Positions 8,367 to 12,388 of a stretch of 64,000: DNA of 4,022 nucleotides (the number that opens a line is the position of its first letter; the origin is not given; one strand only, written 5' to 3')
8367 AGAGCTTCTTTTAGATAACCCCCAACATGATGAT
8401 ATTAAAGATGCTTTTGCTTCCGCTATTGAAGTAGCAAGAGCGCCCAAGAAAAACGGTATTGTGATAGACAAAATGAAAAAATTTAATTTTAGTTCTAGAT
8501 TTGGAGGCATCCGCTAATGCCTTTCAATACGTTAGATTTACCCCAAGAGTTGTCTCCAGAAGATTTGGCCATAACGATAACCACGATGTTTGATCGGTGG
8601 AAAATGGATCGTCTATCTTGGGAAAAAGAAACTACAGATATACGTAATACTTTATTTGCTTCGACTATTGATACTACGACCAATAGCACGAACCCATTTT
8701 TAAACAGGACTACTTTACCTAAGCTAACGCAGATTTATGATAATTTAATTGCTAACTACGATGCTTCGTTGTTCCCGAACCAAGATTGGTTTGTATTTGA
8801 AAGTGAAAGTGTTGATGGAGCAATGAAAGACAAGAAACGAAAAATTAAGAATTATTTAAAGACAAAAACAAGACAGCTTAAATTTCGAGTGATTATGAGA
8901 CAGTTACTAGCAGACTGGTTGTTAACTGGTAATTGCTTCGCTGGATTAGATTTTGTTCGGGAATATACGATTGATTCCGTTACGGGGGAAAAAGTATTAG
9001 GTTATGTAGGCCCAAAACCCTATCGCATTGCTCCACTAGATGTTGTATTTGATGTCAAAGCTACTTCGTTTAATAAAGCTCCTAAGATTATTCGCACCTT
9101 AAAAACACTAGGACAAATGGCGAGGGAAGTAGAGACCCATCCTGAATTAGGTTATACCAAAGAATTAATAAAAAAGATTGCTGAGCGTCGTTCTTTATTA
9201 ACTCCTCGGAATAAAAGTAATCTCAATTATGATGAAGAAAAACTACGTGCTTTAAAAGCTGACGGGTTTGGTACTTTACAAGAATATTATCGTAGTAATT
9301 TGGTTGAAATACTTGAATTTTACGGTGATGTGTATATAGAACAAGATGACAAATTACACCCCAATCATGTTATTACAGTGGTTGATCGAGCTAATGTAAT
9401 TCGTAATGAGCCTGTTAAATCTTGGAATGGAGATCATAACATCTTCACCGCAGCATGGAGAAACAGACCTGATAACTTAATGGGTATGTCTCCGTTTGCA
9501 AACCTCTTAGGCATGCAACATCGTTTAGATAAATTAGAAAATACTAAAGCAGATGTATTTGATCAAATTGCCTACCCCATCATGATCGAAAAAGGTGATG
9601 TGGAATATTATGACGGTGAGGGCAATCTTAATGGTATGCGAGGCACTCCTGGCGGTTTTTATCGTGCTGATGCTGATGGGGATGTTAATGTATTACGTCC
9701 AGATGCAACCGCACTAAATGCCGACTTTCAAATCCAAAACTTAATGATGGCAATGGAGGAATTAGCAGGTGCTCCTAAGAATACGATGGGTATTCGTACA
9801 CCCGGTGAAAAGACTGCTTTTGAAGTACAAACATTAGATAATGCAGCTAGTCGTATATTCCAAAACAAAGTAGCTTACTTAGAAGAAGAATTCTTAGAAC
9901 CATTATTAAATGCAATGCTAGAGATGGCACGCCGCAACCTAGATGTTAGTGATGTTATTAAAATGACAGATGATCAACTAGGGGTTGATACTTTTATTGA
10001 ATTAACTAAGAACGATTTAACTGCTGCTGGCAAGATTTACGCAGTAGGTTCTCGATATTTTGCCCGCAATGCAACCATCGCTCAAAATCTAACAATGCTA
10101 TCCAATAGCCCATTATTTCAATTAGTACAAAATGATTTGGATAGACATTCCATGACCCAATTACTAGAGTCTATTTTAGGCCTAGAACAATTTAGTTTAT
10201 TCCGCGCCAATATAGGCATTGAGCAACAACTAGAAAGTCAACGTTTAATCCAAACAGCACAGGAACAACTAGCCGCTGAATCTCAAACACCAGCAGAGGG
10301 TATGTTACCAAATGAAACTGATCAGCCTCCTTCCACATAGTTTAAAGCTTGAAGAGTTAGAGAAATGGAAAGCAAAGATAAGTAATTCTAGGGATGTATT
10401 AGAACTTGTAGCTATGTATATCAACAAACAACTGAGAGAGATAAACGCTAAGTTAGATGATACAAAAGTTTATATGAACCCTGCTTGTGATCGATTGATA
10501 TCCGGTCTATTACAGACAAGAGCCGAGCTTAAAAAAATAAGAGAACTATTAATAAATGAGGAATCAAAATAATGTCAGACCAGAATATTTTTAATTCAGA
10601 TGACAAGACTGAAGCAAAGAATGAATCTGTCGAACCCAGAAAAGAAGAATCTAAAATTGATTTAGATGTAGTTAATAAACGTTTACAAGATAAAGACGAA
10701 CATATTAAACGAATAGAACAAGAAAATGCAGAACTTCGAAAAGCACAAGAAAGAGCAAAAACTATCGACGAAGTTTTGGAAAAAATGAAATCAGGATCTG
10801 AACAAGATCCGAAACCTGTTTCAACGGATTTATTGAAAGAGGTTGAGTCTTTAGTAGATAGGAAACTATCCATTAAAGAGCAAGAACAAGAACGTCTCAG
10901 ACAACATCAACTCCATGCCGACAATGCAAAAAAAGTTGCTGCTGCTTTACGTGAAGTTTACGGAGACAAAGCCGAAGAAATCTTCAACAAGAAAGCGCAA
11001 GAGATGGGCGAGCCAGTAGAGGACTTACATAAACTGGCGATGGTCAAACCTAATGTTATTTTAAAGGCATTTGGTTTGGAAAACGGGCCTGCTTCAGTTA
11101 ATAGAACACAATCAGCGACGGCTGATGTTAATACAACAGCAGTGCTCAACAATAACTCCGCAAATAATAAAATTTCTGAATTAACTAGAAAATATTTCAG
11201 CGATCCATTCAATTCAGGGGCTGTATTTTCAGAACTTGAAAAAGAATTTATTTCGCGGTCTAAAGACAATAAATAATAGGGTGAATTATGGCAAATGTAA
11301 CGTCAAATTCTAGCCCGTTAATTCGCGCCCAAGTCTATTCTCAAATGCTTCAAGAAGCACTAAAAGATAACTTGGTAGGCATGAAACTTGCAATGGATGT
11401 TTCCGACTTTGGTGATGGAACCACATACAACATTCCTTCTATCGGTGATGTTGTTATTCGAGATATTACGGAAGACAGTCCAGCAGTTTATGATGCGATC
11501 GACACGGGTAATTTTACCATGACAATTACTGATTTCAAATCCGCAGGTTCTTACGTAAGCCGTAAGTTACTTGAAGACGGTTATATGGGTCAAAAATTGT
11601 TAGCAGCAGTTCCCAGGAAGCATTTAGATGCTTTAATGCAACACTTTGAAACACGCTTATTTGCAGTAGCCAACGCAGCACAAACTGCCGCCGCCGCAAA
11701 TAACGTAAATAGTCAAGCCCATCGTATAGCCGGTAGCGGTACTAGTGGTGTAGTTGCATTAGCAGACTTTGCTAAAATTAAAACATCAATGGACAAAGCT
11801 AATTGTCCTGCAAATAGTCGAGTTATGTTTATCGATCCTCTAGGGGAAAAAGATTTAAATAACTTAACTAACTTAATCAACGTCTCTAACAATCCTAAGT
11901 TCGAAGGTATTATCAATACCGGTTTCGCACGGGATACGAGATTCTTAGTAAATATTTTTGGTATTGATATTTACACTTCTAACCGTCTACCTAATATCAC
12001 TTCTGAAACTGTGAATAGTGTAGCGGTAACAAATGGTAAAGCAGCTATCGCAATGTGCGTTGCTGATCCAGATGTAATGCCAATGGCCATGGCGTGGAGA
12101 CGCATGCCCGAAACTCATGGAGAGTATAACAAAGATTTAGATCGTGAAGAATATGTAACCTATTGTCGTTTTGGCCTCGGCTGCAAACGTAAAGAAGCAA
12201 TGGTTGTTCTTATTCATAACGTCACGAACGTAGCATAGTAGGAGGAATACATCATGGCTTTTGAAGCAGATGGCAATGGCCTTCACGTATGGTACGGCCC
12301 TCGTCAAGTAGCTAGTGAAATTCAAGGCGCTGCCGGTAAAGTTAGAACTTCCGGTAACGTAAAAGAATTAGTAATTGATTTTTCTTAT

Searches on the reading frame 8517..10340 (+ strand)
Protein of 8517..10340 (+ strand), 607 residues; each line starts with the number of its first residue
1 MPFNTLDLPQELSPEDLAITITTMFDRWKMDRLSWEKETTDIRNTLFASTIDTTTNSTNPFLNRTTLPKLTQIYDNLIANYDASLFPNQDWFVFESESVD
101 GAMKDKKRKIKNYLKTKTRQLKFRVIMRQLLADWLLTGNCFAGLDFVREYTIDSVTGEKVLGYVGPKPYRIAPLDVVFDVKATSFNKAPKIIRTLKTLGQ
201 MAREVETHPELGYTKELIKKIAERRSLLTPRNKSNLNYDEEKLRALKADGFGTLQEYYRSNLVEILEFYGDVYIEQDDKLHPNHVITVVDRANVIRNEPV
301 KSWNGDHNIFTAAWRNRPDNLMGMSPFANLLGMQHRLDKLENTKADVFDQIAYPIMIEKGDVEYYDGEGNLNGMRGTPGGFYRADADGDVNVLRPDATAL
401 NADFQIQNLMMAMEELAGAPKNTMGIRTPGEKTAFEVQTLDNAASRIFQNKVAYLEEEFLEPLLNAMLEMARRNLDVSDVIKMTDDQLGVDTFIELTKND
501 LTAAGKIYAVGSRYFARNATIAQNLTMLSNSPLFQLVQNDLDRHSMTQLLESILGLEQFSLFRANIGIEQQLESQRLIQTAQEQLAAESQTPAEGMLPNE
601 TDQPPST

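Call 12: search_protein_families(library=phrogs, proteins=[window:8517-10340:+], max_evalue=0.001)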
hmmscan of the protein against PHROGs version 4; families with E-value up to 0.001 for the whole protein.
window:8517-10340:+ (607 aa): 2 families
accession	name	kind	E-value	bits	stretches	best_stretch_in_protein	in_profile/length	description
phrog_332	-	connector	8.6e-77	259.7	1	16-600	9-543/560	head-tail adaptor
phrog_1216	-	head and packaging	2e-05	24.4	1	171-489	217-527/714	portal protein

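Call 97: search_dna_similar(query=window:8517-10340:+, collection=phages, mode=protein, max_rows=8)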
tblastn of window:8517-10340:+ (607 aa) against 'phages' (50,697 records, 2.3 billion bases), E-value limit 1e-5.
Records with a match: 120; places in all: 122; records where one place covers at least 80% of the query: 113.
Best place of each record, by identity: <60% 120.
By first word of the organism name: Vibrio 53; phage 16; Pseudomonas 15; Lentibacter 5; Siovirus 5; Roseobacter 4; Pseudoalteromonas 4; Klebsiella 3; Celeribacter 2; Salinivibrio 2; and 7 more.
By host as written in the record: - 42; Vibrio cholerae 10; Vibrio crassostreae 8; Vibrio breoganii 6; Lentibacter sp. SH36 5; Pseudomonas aeruginosa 5; Vibrio parahaemolyticus 3; Celeribacter sp. IMCC12053 2; and 26 more.
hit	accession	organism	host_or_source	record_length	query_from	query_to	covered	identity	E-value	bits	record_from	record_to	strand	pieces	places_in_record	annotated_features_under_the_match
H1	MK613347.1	Roseobacter phage CRP-5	Rhodobacteraceae bacterium FZCC0040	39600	1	597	98%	45.4%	2e-155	499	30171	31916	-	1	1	putative portal protein | hypothetical protein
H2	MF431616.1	Lentibacter phage vB_LenP_ICBM2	Lentibacter sp. SH36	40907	1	594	98%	44.3%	1e-152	492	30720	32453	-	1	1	portal protein | terminase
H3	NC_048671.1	Lentibacter phage vB_LenP_ICBM2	Lentibacter sp. SH36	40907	1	594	98%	44.3%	1e-152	492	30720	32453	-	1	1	head-tail adaptor | terminase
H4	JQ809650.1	Celeribacter phage P12053L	Celeribacter sp. IMCC12053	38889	1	596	98%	43.9%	1e-148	480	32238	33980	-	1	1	hypothetical protein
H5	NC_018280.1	Celeribacter phage P12053L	Celeribacter sp. IMCC12053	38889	1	596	98%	43.9%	1e-148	480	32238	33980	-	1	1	head-tail adaptor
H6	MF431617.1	Lentibacter phage vB_LenP_ICBM1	Lentibacter sp. SH36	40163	1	596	98%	43.6%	4e-148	479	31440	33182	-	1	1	portal protein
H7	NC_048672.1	Lentibacter phage vB_LenP_ICBM1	Lentibacter sp. SH36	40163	1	596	98%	43.6%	4e-148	479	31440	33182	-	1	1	head-tail adaptor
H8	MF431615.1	Lentibacter phage vB_LenP_ICBM3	Lentibacter sp. SH36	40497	1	596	98%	43.6%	4e-148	479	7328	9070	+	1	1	hypothetical protein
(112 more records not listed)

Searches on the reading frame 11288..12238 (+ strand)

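Call 12: search_protein_families(library=phrogs, proteins=[window:11288-12238:+], max_evalue=0.001)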
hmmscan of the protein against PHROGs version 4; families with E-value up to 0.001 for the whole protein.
window:11288-12238:+ (316 aa): 3 families
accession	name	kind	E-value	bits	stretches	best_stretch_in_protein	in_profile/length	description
phrog_267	-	head and packaging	4.1e-37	129.3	1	10-313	38-328/410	major head protein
phrog_283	-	head and packaging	3.9e-06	27.5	1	134-248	121-232/385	major head protein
phrog_544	-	head and packaging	0.00017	22.1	1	5-235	5-217/282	major head protein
